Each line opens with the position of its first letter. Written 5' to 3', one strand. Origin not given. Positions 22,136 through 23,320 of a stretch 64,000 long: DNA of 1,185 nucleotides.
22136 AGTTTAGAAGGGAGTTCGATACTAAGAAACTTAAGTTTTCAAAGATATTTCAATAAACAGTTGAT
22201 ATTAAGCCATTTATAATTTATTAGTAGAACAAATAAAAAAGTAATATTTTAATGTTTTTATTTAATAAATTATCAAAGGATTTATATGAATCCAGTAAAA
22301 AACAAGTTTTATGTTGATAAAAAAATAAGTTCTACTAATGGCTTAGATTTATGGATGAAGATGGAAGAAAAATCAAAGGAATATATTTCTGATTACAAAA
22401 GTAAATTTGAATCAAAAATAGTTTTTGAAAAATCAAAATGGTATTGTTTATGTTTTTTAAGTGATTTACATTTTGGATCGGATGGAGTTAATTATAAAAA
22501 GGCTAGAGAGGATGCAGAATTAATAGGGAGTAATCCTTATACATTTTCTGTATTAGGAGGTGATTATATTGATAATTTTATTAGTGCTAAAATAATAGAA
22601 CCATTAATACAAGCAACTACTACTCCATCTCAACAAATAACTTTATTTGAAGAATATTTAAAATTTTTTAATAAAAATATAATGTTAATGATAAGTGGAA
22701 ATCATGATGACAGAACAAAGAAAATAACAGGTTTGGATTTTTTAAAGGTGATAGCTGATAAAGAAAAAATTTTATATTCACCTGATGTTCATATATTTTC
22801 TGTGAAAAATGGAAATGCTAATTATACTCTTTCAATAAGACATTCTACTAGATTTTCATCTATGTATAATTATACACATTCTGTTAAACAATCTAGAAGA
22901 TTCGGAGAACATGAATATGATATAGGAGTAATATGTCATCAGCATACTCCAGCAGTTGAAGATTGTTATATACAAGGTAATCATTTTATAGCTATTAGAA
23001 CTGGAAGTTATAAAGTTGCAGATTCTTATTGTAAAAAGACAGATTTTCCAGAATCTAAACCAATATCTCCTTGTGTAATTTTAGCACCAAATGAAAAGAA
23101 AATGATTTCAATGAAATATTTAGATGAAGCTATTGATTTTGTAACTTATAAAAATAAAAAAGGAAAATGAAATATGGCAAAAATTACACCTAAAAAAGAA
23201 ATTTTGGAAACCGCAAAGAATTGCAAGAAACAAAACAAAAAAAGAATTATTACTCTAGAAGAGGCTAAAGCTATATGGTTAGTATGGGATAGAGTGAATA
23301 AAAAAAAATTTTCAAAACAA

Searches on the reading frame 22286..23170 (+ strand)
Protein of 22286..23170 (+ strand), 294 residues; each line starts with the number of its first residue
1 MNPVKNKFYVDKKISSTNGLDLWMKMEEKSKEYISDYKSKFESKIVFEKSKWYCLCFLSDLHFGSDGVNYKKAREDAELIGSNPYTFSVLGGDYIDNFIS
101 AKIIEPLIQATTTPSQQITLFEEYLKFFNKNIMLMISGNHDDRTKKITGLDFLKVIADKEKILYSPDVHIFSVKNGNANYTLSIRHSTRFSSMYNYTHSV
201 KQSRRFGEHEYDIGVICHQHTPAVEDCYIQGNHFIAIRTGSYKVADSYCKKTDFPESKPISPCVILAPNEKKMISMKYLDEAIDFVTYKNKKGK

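Call 10: search_protein_families(library=pfam, proteins=[window:22286-23170:+], max_evalue=0.01)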
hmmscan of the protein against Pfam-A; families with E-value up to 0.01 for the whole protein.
window:22286-23170:+ (294 aa): 1 family
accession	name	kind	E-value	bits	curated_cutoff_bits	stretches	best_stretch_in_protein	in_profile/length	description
PF00149.33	Metallophos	-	2.7e-05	25.2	21.5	1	57-176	5-116/191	Calcineurin-like phosphoesterase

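Call 15: find_related_loci(query=window:22286-23170:+, collection=viral_contigs, flank=6000)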
Query window:22286-23170:+ (294 aa) in viral_contigs; peptide patterns used: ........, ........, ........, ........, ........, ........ (x = any residue, [..] = any of these).
13 stretches matched a pattern, but none encodes a relative of the query by tblastn (E <= 1e-3).

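Call 17: find_encoding_contigs(protein=window:22286-23170:+, flank=3000, max_places=6)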
Protein window:22286-23170:+ (294 aa): 3 contigs read that carry it; 1 place shown.
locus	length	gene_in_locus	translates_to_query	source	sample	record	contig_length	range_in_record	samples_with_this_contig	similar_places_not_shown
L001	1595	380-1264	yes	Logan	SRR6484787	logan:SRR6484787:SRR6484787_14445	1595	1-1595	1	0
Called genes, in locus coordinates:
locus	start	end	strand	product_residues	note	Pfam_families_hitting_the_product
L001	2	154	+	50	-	?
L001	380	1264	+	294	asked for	-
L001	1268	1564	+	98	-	-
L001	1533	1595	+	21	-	?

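Call 18: find_homologous_proteins(query=window:22286-23170:+)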
Query window:22286-23170:+ (294 aa): 8 proteins with E <= 0.001 among 399 candidates.
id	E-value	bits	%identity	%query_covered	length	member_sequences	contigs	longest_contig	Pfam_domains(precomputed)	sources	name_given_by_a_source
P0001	5.7e-197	671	100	100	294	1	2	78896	-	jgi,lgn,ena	jgi:hypothetical protein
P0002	2.8e-110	386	58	93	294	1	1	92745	PF00149.34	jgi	-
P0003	1.0e-67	247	42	93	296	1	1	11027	-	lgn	-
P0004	7.9e-66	240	42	94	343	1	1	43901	-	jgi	-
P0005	5.2e-51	192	34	93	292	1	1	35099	-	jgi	jgi:predicted MPP superfamily phosphohydrolase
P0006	5.0e-50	189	39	87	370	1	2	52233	-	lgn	-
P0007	1.6e-42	164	34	89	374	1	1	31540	-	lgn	-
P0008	8.3e-23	99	29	72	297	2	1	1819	-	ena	-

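Call 21: find_encoding_contigs(protein=P0002, flank=10000, max_places=3)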
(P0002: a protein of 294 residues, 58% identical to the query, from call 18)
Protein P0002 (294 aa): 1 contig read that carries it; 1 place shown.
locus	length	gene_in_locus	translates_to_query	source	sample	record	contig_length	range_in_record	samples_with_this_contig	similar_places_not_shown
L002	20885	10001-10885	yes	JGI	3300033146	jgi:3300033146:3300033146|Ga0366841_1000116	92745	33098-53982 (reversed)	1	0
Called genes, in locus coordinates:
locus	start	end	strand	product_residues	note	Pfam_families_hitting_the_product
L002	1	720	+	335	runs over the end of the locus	PF04055:Radical_SAM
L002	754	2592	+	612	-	PF02518:HATPase_c, PF13589:HATPase_c_3 (weak), PF00204:DNA_gyraseB, PF01751:Toprim, PF00986:DNA_gyraseB_C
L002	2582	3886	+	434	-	PF00521:DNA_topoisoIV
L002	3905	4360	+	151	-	-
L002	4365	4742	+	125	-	-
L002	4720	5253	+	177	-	-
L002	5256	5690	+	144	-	PF01242:PTPS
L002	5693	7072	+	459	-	PF00176:SNF2-rel_dom (weak), PF04851:ResIII, PF18766:SWI2_SNF2 (weak), PF00270:DEAD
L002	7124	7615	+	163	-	-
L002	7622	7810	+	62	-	-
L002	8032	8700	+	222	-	-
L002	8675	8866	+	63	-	-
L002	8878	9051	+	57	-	-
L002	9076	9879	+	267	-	PF23771:DUF7168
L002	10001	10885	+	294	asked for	PF00149:Metallophos (weak)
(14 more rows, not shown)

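Call 22: find_encoding_contigs(protein=P0004, flank=10000, max_places=3)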
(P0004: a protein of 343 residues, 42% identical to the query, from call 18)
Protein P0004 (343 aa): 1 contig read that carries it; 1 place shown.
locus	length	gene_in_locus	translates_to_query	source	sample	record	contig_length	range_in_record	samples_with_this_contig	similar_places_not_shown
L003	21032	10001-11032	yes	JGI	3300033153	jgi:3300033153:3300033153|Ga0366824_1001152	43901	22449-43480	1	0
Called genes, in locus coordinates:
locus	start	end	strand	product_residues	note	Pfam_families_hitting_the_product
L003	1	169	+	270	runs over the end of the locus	-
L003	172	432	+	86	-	-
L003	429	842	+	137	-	PF10934:Sheath_initiator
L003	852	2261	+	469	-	PF04865:Baseplate_J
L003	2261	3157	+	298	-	-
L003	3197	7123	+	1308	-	-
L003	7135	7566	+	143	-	-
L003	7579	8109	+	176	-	PF05838:Glyco_hydro_108, PF09374:PG_binding_3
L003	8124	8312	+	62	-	-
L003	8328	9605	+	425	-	-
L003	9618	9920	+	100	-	-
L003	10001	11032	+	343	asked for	-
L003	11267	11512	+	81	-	-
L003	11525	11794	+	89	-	-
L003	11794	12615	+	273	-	-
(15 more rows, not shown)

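Call 23: find_encoding_contigs(protein=P0003, flank=10000, max_places=3)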
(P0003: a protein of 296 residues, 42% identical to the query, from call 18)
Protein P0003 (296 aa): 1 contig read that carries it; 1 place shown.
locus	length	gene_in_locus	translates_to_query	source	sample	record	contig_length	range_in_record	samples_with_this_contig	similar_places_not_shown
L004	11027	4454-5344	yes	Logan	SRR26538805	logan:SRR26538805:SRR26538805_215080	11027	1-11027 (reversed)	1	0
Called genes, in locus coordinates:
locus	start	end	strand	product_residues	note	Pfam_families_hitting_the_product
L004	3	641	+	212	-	?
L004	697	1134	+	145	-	-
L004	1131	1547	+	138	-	-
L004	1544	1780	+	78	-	-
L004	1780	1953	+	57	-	-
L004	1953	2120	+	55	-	-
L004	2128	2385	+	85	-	-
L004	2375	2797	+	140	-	-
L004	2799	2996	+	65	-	-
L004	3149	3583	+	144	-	-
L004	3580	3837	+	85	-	-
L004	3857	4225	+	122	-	-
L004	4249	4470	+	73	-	-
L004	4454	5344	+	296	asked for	-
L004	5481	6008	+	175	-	-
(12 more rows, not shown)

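Call 25: find_encoding_contigs(protein=P0001, flank=10000, max_places=6)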
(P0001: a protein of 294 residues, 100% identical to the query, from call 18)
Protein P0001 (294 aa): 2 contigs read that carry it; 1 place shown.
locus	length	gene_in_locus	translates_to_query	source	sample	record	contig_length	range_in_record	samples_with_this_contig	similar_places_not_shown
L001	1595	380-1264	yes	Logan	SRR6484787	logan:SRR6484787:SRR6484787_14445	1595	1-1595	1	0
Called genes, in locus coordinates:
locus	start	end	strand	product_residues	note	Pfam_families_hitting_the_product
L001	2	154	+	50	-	?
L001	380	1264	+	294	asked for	-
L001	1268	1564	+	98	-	-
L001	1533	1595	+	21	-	?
